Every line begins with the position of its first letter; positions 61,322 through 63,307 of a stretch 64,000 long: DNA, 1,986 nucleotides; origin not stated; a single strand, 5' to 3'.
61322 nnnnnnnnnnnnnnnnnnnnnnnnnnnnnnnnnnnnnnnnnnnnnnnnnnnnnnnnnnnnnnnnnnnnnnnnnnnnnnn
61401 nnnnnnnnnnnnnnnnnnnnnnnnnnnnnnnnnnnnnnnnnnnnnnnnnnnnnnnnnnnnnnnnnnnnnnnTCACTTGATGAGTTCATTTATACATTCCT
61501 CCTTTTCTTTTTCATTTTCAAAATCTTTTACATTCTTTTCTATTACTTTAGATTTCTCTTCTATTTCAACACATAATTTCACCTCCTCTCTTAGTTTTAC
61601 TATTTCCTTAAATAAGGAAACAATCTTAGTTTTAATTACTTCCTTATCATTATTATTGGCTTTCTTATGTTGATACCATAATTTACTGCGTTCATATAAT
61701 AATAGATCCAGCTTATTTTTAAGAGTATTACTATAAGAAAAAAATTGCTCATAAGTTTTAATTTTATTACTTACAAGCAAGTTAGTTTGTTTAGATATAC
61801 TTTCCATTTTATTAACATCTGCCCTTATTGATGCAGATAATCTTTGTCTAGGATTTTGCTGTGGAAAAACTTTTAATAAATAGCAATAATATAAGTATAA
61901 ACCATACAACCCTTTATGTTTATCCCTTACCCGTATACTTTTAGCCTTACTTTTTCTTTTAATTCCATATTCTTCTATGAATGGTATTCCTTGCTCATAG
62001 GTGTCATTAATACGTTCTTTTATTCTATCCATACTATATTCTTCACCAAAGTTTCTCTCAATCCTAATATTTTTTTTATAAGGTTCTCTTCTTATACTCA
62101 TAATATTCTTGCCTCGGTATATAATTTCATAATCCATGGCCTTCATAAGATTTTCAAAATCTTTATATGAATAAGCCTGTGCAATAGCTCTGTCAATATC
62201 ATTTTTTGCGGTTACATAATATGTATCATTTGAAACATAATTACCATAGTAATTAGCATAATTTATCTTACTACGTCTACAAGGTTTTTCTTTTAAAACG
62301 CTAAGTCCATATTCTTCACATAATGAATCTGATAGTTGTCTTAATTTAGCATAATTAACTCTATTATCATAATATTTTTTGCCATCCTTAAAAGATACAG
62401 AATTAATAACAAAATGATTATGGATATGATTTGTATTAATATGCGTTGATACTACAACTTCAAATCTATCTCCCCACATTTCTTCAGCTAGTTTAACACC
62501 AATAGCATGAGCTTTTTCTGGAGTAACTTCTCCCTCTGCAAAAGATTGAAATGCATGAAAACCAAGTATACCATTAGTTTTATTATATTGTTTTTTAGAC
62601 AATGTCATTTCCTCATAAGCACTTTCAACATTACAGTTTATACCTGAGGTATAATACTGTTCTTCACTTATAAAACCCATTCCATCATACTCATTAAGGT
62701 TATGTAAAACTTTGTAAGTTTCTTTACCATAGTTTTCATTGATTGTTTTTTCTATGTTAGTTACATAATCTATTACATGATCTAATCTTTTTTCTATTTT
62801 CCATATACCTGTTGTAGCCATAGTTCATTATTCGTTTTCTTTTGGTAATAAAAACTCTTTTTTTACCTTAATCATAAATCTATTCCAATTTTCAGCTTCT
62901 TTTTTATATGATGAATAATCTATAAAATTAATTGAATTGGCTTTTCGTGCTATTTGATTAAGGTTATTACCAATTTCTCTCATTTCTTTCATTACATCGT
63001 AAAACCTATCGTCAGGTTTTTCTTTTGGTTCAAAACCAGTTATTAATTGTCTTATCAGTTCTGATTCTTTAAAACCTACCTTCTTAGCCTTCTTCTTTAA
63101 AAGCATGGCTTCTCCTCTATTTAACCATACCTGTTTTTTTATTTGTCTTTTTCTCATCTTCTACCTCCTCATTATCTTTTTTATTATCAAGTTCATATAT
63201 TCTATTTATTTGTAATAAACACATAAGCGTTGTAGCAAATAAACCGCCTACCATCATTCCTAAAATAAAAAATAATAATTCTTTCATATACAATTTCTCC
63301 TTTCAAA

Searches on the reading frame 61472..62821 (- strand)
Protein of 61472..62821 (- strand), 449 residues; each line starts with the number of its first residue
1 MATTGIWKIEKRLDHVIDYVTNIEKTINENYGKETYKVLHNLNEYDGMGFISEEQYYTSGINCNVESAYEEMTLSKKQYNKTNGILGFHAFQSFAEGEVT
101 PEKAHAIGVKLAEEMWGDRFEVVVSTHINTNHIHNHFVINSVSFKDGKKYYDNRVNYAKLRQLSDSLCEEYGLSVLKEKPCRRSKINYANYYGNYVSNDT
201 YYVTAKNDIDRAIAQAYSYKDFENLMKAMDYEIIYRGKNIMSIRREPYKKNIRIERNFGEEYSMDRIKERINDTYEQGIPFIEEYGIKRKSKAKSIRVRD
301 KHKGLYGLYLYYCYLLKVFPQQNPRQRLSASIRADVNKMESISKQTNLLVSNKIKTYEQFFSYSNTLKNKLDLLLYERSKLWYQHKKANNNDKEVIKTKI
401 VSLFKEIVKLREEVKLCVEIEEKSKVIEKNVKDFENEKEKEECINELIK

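Call 6: search_protein_families(library=pfam, proteins=[window:61472-62821:-], max_evalue=0.001)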
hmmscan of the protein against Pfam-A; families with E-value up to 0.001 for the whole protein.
window:61472-62821:- (449 aa): 1 family
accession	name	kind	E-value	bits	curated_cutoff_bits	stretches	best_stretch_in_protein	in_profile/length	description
PF03432.20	Relaxase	-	4.6e-41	140.6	24.6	1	53-173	10-132/132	MobA/VirD2-like, nuclease domain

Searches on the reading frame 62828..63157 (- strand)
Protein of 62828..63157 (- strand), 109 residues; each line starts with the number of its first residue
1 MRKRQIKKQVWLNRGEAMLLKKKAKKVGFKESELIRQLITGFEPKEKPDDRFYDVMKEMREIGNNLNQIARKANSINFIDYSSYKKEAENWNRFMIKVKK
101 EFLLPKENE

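Call 6: search_protein_families(library=pfam, proteins=[window:62828-63157:-], max_evalue=0.001)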
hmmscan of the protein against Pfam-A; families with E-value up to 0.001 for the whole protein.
window:62828-63157:- (109 aa): 2 families
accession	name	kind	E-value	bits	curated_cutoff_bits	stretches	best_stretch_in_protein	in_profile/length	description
PF21983.2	NikA-like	-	3.1e-15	56.5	27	1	2-73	1-72/72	Mobilization protein NikA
PF05713.17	MobC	-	1.1e-07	32.7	23.2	1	58-76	3-21/45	Bacterial mobilisation protein (MobC)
